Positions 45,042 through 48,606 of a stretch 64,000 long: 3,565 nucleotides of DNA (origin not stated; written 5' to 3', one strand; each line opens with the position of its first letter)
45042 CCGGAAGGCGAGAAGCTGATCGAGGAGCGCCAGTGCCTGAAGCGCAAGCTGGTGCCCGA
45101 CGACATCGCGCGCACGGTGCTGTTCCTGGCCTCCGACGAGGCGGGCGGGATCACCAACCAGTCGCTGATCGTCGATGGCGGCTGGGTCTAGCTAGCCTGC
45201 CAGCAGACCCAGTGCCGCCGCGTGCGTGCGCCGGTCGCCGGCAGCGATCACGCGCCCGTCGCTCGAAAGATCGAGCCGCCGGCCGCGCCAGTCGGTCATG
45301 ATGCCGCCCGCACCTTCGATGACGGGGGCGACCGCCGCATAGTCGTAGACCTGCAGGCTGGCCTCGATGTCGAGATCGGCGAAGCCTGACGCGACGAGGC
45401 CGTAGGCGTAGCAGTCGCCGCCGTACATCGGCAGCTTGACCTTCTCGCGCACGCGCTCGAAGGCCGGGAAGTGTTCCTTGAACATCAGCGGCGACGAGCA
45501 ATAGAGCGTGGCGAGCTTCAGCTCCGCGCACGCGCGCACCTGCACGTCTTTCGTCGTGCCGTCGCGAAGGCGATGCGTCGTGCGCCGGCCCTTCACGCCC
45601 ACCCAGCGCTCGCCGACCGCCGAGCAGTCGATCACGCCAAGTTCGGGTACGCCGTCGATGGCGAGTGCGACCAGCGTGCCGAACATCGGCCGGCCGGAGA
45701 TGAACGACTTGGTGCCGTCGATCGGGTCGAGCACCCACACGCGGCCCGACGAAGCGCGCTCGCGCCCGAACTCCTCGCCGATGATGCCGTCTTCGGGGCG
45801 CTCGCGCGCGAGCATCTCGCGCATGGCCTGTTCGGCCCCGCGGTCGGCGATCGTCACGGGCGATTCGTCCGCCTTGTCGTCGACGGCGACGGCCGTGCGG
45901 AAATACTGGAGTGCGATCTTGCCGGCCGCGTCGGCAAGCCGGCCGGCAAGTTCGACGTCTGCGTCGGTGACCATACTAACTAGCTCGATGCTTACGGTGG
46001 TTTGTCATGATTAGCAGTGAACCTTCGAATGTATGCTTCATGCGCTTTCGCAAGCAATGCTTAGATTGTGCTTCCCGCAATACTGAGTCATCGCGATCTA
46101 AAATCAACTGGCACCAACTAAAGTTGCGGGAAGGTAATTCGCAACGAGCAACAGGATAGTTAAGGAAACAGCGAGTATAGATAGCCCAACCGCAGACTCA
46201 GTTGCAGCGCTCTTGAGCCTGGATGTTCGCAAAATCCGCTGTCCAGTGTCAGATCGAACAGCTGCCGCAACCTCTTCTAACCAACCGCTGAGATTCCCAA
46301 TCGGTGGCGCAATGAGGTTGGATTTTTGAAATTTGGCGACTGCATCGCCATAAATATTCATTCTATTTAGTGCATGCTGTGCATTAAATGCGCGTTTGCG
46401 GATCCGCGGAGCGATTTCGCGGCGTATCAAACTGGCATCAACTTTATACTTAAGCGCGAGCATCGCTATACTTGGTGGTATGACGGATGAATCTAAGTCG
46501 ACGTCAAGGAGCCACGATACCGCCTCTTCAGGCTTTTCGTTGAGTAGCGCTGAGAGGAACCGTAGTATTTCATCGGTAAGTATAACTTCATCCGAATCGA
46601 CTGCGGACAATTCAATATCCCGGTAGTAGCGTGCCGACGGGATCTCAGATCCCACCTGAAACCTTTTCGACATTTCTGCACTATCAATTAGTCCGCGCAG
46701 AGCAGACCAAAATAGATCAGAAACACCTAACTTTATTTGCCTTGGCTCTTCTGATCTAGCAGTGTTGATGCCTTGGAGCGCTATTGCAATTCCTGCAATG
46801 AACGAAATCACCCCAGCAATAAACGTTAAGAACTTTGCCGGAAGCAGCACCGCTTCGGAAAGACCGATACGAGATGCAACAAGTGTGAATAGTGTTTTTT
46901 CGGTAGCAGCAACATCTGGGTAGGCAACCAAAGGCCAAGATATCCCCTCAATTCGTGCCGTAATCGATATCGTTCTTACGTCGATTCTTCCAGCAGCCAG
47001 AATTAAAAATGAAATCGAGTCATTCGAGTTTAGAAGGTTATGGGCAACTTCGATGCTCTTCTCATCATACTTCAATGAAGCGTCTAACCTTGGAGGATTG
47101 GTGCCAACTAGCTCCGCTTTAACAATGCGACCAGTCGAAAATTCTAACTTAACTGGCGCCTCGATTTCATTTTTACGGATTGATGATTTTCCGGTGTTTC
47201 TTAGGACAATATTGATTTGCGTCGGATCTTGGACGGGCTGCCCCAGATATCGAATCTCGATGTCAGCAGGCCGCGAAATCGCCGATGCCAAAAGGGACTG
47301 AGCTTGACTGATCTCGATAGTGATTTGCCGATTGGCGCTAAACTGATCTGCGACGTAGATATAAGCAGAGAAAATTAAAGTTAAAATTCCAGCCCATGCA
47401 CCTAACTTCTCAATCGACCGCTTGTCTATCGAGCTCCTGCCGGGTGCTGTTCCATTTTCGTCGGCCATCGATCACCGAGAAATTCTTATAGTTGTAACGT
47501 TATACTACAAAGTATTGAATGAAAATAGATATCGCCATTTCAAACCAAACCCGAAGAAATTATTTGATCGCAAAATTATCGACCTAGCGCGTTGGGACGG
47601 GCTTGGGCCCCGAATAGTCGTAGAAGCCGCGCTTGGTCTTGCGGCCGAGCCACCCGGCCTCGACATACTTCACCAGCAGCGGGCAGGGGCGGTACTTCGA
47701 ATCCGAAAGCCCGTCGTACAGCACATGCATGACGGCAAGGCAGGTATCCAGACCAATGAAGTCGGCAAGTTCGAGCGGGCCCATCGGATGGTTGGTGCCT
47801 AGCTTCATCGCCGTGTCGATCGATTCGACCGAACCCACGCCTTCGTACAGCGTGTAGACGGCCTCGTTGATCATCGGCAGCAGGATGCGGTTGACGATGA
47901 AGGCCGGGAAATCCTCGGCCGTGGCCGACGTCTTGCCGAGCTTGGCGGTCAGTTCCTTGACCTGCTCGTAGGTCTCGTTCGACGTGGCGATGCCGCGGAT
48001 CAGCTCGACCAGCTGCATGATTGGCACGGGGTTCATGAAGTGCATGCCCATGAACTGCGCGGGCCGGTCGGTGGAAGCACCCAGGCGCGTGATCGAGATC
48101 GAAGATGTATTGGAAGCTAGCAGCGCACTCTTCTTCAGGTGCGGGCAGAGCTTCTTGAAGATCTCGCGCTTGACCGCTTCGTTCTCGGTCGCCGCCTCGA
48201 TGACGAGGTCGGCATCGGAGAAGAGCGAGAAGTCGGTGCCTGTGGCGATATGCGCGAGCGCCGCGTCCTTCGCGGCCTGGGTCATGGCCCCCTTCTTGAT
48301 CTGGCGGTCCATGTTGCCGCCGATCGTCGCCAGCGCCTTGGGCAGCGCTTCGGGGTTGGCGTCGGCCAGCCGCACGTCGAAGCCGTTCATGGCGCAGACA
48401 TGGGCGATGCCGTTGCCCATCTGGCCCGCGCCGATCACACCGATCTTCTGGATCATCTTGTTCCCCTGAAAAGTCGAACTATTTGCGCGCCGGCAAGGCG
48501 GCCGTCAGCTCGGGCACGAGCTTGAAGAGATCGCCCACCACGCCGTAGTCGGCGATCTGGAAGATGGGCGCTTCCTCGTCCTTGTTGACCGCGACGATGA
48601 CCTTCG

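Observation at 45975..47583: A sharply AT-rich island of about 1.6 kb between hisN-like and hbd carries a single orphan 454-aa three-TM protein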

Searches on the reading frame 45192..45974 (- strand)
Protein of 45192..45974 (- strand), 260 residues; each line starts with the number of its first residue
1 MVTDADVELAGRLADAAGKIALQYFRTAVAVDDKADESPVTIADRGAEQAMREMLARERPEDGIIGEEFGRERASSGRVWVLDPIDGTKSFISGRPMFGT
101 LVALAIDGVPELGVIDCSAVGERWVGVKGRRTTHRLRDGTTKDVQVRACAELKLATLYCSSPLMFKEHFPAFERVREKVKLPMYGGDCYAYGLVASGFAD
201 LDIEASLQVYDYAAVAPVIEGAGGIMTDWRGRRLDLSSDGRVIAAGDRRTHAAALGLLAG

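Call 13: find_related_loci(query=window:45192-45974:-, collection=genome_contigs, flank=6000)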
Query window:45192-45974:- (260 aa) in genome_contigs; peptide patterns used: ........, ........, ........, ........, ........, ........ (x = any residue, [..] = any of these).
390 stretches matched a pattern; 265 encode a relative of the query (tblastn E <= 1e-3); the best 80 are kept; 80 distinct loci.
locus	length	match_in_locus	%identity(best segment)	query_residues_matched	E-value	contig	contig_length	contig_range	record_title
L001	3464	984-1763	98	1-260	1e-175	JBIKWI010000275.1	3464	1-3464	MAG: Tagaea sp. isolate ME2015-09-13_3300035666_group6_bin128 Rohwer_bin1822_scaffold_57609_c1, whole genome shotgun seq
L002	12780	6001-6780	91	1-260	1e-158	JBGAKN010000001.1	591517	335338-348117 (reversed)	MAG: Tagaea sp. isolate MAG_MBR_H10.16 MBRH10-16_opera_contig_47, whole genome shotgun sequence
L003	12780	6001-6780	92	1-260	1e-157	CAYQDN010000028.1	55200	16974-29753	MAG TPA_asm: uncultured Azospirillum sp. isolate SRP269290_co5_39 genome assembly, contig: NODE_96_length_55200_cov_19.3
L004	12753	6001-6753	92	1-251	2e-154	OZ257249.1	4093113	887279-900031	MAG: Tagaea sp. isolate 835704f9-8dba-454c-b00a-1ace12109bd4 genome assembly, chromosome: 1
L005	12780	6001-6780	90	1-260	9e-155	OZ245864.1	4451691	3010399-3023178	MAG: Tagaea sp. isolate b89f3a61-f39d-4744-9122-d78dad599a90 genome assembly, chromosome: 1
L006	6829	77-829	90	1-251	2e-152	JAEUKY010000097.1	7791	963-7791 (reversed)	MAG: Rhodospirillales bacterium isolate new MAG-107 k141_1705968, whole genome shotgun sequence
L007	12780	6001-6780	87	1-260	6e-150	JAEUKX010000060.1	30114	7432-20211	MAG: Rhodospirillales bacterium isolate new MAG-106 k141_3861730, whole genome shotgun sequence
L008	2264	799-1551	87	1-251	2e-158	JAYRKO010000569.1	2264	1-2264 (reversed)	MAG: Tagaea sp. isolate XM2_XAASGE1bin.18 NODE_21552_length_2264_cov_7.926065, whole genome shotgun sequence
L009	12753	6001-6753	85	1-251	2e-146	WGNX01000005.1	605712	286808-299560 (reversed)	MAG: Alphaproteobacteria bacterium isolate RI_332 c_000000003433, whole genome shotgun sequence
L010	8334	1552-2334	73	1-260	3e-129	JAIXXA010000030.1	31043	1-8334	MAG: Rhodospirillaceae bacterium isolate D4_MAG_00038 pond_D4_MAG_00038_000000000208, whole genome shotgun sequence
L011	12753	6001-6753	78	1-251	5e-128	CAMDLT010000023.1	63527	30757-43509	MAG: Asaia bogorensis isolate TE-08apr19-29 genome assembly, contig: TE-08apr19-C258, whole genome shotgun sequence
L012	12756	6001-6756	75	1-251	1e-125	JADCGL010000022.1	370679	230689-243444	MAG: Telmatospirillum sp. isolate M043S1SP1A48QC M043S1_22, whole genome shotgun sequence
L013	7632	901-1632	75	1-243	7e-120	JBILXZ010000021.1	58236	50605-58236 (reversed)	MAG: Tagaea sp. isolate ME2018-11-08GD_3300042940_group8_bin19 Rohwer_bin1824_scaffold_303_c1, whole genome shotgun sequ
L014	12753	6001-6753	65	4-258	1e-104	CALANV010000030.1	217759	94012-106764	MAG TPA_asm: uncultured Rhodospirillales bacterium isolate SRR5251193_bin.29_CONCOCT_v1.1_MAG genome assembly, contig: E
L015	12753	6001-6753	66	4-258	1e-104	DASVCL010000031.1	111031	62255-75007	MAG TPA_asm: Alphaproteobacteria bacterium isolate SMAG_U2005 k141_605053, whole genome shotgun sequence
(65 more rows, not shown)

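Call 74: find_encoding_contigs(protein=window:45192-45974:-, flank=5000, max_places=10)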
Protein window:45192-45974:- (260 aa): no gene with exactly this product is on record in the collection.

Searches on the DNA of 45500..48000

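Call 52: search_rna_families(source=window, start=45500, end=48000, threshold=evalue, max_evalue=1)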
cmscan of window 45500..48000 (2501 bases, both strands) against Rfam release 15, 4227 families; matches with E-value up to 1: 0.
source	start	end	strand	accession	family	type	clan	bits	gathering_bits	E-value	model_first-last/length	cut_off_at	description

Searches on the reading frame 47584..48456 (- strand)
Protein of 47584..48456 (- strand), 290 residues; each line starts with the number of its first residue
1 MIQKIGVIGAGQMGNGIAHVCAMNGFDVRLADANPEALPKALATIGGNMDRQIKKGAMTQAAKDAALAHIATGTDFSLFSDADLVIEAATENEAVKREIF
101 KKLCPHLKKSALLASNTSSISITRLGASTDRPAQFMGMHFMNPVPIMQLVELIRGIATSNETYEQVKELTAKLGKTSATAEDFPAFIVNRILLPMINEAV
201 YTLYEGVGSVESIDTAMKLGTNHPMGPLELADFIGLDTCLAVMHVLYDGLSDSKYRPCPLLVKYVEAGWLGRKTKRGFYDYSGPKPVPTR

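Call 73: find_encoding_contigs(protein=window:47584-48456:-, flank=5000, max_places=10)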
Protein window:47584-48456:- (290 aa): 1 contig read that carries it; 1 place shown.
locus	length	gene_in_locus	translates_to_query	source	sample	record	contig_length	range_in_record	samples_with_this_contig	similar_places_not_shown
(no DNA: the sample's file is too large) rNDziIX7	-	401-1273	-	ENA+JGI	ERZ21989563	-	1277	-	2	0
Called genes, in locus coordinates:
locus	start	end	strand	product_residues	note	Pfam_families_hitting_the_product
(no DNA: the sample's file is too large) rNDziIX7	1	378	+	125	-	?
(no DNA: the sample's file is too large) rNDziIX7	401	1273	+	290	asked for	PF02737:3HCDH_N, PF03446:NAD_binding_2 (weak), PF03807:F420_oxidored (weak), PF00725:3HCDH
